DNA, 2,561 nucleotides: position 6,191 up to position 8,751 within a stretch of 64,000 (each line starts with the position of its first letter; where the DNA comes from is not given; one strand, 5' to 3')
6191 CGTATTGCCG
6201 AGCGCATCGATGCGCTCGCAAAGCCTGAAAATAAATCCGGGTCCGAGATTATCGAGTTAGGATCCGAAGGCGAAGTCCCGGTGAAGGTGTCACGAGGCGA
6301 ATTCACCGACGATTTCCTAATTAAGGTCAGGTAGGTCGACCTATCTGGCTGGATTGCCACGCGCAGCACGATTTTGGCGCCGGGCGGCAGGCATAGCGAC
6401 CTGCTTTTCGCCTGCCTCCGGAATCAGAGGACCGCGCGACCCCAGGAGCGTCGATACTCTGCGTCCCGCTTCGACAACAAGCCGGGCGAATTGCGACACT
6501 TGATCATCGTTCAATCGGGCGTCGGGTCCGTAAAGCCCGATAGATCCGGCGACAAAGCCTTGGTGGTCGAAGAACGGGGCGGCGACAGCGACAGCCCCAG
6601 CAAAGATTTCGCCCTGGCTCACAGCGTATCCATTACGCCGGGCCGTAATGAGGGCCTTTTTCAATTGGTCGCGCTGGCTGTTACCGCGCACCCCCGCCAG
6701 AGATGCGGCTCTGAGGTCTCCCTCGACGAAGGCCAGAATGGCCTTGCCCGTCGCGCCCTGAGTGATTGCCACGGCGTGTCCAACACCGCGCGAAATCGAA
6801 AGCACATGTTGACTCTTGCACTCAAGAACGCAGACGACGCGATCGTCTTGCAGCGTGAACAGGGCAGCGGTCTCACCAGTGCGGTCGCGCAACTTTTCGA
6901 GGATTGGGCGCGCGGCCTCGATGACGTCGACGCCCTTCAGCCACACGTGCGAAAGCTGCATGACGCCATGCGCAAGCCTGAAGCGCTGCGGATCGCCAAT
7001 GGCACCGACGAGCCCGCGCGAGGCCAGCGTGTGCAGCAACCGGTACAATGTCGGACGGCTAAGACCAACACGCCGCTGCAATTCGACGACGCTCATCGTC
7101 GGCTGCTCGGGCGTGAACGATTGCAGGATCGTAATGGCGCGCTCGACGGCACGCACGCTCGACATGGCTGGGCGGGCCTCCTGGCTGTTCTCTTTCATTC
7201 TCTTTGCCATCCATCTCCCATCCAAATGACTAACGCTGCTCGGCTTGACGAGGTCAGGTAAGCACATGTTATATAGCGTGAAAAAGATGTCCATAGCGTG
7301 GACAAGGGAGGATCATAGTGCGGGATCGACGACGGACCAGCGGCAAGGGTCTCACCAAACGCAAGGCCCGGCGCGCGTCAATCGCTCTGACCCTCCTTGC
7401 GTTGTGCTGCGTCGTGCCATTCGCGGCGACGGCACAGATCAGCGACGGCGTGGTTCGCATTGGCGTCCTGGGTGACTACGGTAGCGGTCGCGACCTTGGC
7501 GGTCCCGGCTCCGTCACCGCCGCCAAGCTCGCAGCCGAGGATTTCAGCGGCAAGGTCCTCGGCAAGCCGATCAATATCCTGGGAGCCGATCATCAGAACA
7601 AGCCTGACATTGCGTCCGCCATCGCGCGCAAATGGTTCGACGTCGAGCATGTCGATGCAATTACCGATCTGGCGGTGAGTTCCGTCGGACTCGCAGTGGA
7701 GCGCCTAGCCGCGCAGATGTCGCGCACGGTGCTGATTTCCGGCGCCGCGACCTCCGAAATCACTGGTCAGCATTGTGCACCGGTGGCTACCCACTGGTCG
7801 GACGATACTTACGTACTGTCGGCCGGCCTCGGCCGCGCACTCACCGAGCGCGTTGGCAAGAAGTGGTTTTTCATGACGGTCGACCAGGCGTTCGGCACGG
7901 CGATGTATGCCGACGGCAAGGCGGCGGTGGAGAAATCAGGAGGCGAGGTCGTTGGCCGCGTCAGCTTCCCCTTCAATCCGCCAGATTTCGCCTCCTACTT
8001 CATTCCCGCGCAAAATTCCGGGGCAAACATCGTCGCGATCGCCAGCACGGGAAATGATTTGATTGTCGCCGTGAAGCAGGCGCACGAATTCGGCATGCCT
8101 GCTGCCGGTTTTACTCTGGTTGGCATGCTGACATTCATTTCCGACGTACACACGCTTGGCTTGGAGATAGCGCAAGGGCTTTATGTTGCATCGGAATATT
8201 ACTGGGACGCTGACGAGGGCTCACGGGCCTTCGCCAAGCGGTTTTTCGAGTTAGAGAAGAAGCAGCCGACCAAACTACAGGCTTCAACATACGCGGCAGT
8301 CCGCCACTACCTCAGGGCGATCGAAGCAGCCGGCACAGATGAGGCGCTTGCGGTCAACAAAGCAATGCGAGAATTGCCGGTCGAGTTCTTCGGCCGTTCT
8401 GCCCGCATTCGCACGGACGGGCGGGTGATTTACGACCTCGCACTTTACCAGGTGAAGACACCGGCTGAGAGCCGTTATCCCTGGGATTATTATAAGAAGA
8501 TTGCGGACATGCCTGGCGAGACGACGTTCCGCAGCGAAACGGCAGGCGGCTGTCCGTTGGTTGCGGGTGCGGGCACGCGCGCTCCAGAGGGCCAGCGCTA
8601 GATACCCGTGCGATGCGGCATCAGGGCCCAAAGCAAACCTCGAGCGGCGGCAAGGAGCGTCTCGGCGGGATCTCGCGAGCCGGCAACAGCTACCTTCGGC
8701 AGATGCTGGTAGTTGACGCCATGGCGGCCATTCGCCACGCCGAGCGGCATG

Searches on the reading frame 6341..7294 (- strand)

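Call 70: search_protein_families(library=pfam, proteins=[window:6341-7294:-], max_evalue=0.00001)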
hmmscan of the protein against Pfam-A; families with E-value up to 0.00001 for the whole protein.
window:6341-7294:- (317 aa): 2 families
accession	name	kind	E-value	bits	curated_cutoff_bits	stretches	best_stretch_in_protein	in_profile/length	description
PF01614.24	IclR_C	-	7.1e-25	88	24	1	119-281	4-173/174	Bacterial transcriptional regulator IclR C-terminal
PF09339.16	HTH_IclR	-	7.7e-14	51.6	22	1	49-96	1-48/52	IclR helix-turn-helix domain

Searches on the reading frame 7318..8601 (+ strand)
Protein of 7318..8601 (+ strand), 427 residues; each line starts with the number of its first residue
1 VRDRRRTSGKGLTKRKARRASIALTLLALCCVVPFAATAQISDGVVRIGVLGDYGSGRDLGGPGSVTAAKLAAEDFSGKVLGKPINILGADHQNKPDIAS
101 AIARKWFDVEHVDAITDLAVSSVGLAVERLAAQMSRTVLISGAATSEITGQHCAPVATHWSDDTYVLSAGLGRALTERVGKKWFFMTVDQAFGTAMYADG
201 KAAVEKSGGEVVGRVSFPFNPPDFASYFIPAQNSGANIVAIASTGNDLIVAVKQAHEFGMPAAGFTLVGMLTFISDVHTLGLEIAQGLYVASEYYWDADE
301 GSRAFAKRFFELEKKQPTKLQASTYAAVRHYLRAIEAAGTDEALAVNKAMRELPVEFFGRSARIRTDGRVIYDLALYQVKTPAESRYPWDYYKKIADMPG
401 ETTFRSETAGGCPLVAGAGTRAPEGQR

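Call 70: search_protein_families(library=pfam, proteins=[window:7318-8601:+], max_evalue=0.00001)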
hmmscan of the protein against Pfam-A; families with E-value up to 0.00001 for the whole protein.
window:7318-8601:+ (427 aa): 2 families
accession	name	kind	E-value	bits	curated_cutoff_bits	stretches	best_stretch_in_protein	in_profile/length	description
PF13458.12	Peripla_BP_6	-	6.4e-86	289.6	31.7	1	46-380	2-339/343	Periplasmic binding protein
PF13433.12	Peripla_BP_5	-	8.3e-11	42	27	1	175-354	128-310/363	Periplasmic binding protein domain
